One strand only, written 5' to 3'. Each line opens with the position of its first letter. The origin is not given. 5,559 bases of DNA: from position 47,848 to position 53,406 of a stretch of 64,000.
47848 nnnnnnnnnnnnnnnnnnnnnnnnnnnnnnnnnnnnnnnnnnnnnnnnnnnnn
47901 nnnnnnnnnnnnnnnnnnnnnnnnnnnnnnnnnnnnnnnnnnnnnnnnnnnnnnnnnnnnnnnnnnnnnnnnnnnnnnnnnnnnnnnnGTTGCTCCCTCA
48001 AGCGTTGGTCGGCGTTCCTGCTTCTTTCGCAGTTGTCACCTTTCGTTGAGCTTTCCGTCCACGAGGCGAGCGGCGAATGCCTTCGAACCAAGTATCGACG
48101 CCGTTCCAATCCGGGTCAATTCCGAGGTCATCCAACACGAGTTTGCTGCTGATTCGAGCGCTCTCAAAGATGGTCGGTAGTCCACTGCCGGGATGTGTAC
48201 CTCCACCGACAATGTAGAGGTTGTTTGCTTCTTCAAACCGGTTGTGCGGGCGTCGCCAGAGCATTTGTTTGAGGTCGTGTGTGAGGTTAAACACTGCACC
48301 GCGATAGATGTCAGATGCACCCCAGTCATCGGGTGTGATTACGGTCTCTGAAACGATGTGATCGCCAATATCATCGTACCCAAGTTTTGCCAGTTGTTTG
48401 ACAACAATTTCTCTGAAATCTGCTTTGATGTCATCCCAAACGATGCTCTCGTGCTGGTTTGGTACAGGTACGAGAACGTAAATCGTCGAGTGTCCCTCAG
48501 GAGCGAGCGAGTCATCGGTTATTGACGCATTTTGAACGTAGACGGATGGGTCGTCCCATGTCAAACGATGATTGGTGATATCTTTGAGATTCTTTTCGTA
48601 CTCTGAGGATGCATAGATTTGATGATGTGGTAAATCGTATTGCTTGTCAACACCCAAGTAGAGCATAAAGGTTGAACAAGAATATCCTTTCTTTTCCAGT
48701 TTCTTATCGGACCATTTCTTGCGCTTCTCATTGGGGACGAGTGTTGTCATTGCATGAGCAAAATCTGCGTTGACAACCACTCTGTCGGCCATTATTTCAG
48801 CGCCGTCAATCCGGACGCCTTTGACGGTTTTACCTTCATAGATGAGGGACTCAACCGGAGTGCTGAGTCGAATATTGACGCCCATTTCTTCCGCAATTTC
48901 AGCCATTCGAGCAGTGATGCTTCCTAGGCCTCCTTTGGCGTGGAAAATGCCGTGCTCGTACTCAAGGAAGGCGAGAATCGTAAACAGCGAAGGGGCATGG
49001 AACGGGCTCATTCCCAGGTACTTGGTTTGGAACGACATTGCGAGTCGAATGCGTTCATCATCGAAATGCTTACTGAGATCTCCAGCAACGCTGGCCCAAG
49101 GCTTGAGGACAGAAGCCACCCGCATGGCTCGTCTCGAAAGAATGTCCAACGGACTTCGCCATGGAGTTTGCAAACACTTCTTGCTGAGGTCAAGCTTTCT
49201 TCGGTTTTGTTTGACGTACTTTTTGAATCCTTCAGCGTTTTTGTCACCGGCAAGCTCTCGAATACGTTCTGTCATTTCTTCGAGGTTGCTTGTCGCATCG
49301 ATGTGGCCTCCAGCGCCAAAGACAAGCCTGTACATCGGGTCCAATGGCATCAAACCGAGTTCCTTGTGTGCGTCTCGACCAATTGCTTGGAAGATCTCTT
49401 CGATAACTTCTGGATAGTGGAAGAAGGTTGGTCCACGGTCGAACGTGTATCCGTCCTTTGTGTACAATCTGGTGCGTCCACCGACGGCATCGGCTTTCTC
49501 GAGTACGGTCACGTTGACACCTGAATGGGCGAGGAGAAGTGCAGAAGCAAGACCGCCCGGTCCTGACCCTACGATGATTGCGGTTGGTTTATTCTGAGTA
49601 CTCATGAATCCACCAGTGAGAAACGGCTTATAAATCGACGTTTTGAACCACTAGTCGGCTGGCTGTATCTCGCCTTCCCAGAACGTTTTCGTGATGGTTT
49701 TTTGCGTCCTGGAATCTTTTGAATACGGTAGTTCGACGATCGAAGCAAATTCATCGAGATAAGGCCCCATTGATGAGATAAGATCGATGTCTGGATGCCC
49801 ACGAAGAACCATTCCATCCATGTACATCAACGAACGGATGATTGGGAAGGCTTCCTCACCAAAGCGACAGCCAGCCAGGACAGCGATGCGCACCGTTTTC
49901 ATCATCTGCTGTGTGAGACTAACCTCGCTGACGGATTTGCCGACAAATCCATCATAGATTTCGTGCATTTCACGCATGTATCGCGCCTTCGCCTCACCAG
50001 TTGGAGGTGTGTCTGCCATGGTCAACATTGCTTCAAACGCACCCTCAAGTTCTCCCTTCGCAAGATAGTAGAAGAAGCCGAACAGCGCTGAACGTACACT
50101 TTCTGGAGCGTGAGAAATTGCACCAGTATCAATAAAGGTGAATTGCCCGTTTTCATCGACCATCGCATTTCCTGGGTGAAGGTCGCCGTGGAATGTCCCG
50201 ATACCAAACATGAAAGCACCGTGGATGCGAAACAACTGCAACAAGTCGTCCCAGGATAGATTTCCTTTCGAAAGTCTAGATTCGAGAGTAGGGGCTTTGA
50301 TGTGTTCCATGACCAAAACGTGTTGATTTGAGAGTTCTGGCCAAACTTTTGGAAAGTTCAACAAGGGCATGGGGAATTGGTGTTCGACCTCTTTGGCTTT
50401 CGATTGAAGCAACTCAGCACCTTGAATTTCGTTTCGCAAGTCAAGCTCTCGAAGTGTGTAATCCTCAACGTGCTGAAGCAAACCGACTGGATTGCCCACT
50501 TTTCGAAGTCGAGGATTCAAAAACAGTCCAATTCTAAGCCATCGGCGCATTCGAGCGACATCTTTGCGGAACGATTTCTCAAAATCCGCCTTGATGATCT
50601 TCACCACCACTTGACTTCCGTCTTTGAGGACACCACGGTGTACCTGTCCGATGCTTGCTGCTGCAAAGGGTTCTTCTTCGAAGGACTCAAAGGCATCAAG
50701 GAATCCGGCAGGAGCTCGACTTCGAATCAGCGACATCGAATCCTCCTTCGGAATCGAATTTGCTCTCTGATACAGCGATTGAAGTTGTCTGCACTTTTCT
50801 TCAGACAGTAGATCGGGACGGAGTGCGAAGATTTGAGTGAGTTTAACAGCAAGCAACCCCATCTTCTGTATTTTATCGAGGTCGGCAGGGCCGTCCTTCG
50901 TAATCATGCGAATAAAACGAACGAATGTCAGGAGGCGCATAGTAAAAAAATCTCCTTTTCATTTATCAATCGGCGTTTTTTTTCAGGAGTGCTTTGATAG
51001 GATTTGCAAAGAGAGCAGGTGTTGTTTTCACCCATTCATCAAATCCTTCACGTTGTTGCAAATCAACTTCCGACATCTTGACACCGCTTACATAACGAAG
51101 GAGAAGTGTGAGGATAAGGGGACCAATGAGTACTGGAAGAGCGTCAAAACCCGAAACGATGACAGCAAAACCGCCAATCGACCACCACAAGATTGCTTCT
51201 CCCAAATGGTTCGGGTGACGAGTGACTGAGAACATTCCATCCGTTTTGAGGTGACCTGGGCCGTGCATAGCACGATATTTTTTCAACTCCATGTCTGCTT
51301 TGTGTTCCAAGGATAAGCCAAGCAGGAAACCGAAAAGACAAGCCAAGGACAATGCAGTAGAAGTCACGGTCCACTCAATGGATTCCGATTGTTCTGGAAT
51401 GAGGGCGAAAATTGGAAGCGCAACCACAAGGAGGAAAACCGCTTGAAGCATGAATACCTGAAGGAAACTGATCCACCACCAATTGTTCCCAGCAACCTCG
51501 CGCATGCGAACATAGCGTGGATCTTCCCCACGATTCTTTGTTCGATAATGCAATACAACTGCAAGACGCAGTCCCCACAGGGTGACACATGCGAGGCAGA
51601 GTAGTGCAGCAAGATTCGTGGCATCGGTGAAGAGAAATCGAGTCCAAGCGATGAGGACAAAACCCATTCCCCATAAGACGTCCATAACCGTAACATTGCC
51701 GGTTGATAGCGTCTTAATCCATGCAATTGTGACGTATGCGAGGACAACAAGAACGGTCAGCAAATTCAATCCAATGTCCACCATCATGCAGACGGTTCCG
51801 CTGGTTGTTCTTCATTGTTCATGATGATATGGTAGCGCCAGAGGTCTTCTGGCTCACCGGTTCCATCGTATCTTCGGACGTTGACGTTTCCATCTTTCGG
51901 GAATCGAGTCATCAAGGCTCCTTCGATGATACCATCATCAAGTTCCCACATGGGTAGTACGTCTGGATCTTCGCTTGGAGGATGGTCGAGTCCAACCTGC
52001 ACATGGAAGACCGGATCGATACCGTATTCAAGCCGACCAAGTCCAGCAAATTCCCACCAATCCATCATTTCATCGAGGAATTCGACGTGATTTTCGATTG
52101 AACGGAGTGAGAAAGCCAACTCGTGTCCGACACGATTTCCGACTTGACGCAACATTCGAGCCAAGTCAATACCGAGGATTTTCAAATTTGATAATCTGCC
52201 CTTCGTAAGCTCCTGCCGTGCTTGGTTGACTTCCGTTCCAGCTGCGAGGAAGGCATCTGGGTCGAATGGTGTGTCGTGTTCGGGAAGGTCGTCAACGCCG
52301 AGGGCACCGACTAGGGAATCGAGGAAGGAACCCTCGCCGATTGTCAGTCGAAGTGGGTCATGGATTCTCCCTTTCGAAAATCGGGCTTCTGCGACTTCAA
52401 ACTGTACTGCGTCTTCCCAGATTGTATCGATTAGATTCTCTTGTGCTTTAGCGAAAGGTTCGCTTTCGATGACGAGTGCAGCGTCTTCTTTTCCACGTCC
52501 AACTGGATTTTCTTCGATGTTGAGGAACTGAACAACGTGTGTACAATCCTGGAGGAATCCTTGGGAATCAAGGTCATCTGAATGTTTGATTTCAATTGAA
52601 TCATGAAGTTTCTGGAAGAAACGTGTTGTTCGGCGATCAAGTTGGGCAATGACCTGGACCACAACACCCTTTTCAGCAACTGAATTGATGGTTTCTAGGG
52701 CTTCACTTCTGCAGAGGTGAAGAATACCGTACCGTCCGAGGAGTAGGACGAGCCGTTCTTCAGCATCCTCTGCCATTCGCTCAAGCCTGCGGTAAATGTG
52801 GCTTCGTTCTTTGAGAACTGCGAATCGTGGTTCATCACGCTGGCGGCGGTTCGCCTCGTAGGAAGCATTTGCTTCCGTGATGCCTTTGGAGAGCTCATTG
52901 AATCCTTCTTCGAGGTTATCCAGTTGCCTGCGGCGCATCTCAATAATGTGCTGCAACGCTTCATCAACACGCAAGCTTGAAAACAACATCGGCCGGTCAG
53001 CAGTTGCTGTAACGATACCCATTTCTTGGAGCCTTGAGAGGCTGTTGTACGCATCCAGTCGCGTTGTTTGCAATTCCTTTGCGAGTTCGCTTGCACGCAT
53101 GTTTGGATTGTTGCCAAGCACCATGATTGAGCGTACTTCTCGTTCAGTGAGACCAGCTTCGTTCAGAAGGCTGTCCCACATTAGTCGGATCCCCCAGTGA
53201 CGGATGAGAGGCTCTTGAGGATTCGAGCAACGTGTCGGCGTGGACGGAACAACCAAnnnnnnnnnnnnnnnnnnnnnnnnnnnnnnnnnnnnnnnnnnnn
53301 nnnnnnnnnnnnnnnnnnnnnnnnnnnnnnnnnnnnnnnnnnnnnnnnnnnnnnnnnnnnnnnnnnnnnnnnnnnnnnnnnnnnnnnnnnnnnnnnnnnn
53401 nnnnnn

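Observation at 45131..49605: Carotenoid core operon includes a membrane GT2, a DUF4281/ABA4-like protein and a thioredoxin-fold lipoprotein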

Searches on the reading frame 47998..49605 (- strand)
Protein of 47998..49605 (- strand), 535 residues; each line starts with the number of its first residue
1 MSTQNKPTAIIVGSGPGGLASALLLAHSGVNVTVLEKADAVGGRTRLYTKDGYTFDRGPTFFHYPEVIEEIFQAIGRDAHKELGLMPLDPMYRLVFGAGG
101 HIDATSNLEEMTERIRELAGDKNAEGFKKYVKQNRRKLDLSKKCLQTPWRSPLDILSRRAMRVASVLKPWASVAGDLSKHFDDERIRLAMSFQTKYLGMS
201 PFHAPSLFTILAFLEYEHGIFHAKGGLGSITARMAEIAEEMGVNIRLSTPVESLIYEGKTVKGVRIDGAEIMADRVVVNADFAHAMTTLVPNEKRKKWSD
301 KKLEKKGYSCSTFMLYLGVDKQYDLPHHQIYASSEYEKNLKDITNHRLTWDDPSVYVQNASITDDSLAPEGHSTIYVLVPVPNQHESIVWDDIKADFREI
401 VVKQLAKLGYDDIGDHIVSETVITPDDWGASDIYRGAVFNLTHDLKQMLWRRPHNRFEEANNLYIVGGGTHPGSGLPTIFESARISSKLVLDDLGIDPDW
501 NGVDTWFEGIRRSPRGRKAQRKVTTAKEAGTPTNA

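Call 3: search_protein_families(library=pfam, proteins=[window:47998-49605:-], max_evalue=0.01)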
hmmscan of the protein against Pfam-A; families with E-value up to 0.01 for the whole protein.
window:47998-49605:- (535 aa): 12 families
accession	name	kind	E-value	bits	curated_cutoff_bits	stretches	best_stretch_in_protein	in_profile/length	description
PF01593.30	Amino_oxidase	-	4.2e-34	119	19.8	1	17-490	2-442/443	Flavin containing amine oxidoreductase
PF13450.12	NAD_binding_8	-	2.8e-14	53.6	21.9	1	11-69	1-62/68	NAD(P)-binding Rossmann-like domain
PF01266.30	DAO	-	3.5e-10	40.4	27.9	2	10-44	3-38/353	FAD dependent oxidoreductase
PF07992.20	Pyr_redox_2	-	2.4e-08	34.2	26.1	1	10-47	4-42/291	Pyridine nucleotide-disulphide oxidoreductase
PF00890.30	FAD_binding_2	-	1.3e-07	31.6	20.4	1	9-45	2-38/414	FAD binding domain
PF01494.25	FAD_binding_3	-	2.1e-07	31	22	1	9-39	4-34/349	FAD binding domain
PF00070.33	Pyr_redox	-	2.5e-06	28.4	22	0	9-42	2-35/82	Pyridine nucleotide-disulphide oxidoreductase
PF13738.12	Pyr_redox_3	-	9.3e-06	25.5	30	1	10-55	1-46/305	Pyridine nucleotide-disulphide oxidoreductase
PF03486.20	HI0933_like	-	1.1e-05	25.5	50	1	9-44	3-38/244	HI0933-like protein Rossmann domain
PF12831.13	FAD_oxidored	-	4.4e-05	23.4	27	1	10-45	3-38/416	FAD dependent oxidoreductase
PF01946.23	Thi4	-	0.00011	21.9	26.2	1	10-45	21-57/235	Thi4 family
PF06100.17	MCRA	-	0.002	17.5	23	1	8-76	3-77/495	MCRA family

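Call 4: search_protein_families(library=ncbifam, proteins=[window:47998-49605:-], max_evalue=0.01)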
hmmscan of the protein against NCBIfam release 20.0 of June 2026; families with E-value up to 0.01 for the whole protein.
window:47998-49605:- (535 aa): 94 families (the best 25 are shown)
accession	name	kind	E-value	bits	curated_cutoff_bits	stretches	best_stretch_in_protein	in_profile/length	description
TIGR02734.1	crtI_fam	subfamily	1.7e-145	485.6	238.1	1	9-497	1-495/504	phytoene desaturase family protein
NF058655.1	CrtID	equivalog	5.8e-100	335.4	640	1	10-484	2-475/478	bifunctional phytoene desaturase/3,4-desaturase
NF045637.1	carotdesatCrtDProt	equivalog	5.5e-70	236.3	580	1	10-493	2-485/485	1-hydroxycarotenoid 3,4-desaturase CrtD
NF042421.1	hydcarot_desat_CrtD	equivalog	1e-66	225.4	500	1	8-491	3-484/487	1-hydroxycarotenoid 3,4-desaturase CrtD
TIGR02730.1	carot_isom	equivalog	5.5e-24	84.9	586.9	2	218-495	219-493/493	carotenoid isomerase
NF045689.1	BCarotKetCrtO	equivalog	3.4e-21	75.4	1000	2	336-476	370-523/563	beta-carotene ketolase CrtO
TIGR02733.1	desat_CrtD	equivalog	3.6e-20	72.1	549.7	2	9-60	4-55/492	C-3',4' desaturase CrtD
NF005560.0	PRK07233.1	equivalog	1.2e-18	67.2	252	2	223-324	194-295/435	hypothetical protein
NF005547.0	PRK07208.1-3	equivalog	4.1e-14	52.2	380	2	5-61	3-60/465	hypothetical protein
NF005548.0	PRK07208.1-4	equivalog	3.2e-13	49.1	389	1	6-75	3-73/488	hypothetical protein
TIGR03467.1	HpnE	equivalog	5.4e-13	49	283.05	1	10-58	2-52/430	hydroxysqualene dehydroxylase HpnE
NF001933.0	PRK00711.1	subfamily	8.8e-12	44.7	383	1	229-281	202-254/429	D-amino acid dehydrogenase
NF009476.0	PRK12839.1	equivalog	8.4e-11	40.7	940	1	8-47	10-49/572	FAD-dependent oxidoreductase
NF004789.0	PRK06134.1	subfamily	1.2e-10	40.6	747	2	9-45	15-51/581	FAD-dependent oxidoreductase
NF005545.0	PRK07208.1-1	equivalog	2.1e-10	39.6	451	1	6-68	7-71/504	hypothetical protein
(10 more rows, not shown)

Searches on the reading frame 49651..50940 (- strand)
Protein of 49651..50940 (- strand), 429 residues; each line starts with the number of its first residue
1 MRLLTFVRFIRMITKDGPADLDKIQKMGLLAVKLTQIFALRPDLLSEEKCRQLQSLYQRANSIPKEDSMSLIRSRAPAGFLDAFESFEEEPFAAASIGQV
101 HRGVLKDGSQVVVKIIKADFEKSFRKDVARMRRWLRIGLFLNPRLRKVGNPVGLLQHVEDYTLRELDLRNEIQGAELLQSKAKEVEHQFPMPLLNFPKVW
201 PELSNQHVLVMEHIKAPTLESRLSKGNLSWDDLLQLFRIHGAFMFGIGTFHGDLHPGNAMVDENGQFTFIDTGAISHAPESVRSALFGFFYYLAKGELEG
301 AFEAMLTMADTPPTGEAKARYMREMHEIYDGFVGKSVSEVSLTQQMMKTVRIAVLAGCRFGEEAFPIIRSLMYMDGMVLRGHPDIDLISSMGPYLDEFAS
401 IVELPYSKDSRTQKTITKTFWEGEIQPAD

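Call 3: search_protein_families(library=pfam, proteins=[window:49651-50940:-], max_evalue=0.01)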
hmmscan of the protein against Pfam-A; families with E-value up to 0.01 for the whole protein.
window:49651-50940:- (429 aa): 3 families
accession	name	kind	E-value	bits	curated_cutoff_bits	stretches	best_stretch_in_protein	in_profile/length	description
PF03109.22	ABC1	-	1.2e-43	149.4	22.9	1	56-301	2-240/244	ABC1 atypical kinase-like domain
PF01163.29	RIO1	-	0.0002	21.4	22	1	201-273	75-149/187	RIO domain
PF01636.29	APH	-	0.0022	18.2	23.2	1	248-271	169-193/239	Phosphotransferase enzyme family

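Call 4: search_protein_families(library=ncbifam, proteins=[window:49651-50940:-], max_evalue=0.01)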
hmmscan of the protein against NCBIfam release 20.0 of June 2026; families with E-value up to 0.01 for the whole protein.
window:49651-50940:- (429 aa): 6 families
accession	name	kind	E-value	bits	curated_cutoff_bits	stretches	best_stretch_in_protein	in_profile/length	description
TIGR01982.1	UbiB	equivalog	7.8e-51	173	487.55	1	24-398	56-425/436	2-polyprenylphenol 6-hydroxylase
NF003404.0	PRK04750.1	equivalog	1e-33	116.7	667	1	24-398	59-433/529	ubiquinone biosynthesis regulatory protein kinase UbiB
NF050082.1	ATPase_MABP1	exception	4.5e-21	75.1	800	1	51-305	88-332/435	macrolide-binding ATPase MABP-1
TIGR03724.2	arch_bud32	equivalog_domain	2e-05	24.2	125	1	196-274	57-130/193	KEOPS complex kinase/ATPase Bud32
NF011463.0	PRK14879.1-4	equivalog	3.7e-05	23.3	188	1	202-274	88-159/237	Kae1-associated kinase Bud32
NF038151.1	lanthi_synth_III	equivalog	0.006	15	575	1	246-286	354-394/833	class III lanthionine synthetase LanKC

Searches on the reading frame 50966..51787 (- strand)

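Call 3: search_protein_families(library=pfam, proteins=[window:50966-51787:-], max_evalue=0.01)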
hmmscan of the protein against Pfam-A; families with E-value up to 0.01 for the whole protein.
window:50966-51787:- (273 aa): 2 families
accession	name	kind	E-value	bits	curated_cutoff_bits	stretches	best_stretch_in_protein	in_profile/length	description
PF06966.17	DUF1295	-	5.3e-50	170.5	20.4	1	22-256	1-235/235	Protein of unknown function (DUF1295)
PF02544.21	Steroid_dh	-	0.0048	17.3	22.6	0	146-217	41-110/150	3-oxo-5-alpha-steroid 4-dehydrogenase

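Call 4: search_protein_families(library=ncbifam, proteins=[window:50966-51787:-], max_evalue=0.01)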
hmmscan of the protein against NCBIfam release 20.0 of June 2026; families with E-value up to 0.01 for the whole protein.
window:50966-51787:- (273 aa): 0 families

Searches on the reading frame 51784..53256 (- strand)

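Call 3: search_protein_families(library=pfam, proteins=[window:51784-53256:-], max_evalue=0.01)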
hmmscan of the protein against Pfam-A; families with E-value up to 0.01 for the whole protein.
window:51784-53256:- (490 aa): 2 families
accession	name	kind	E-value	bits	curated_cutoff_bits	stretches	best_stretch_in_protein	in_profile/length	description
PF01978.25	TrmB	-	2.7e-08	34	25.6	1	32-93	2-63/68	Sugar-specific transcriptional regulator TrmB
PF12802.13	MarR_2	-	0.0009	19.8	27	1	35-87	2-55/61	MarR family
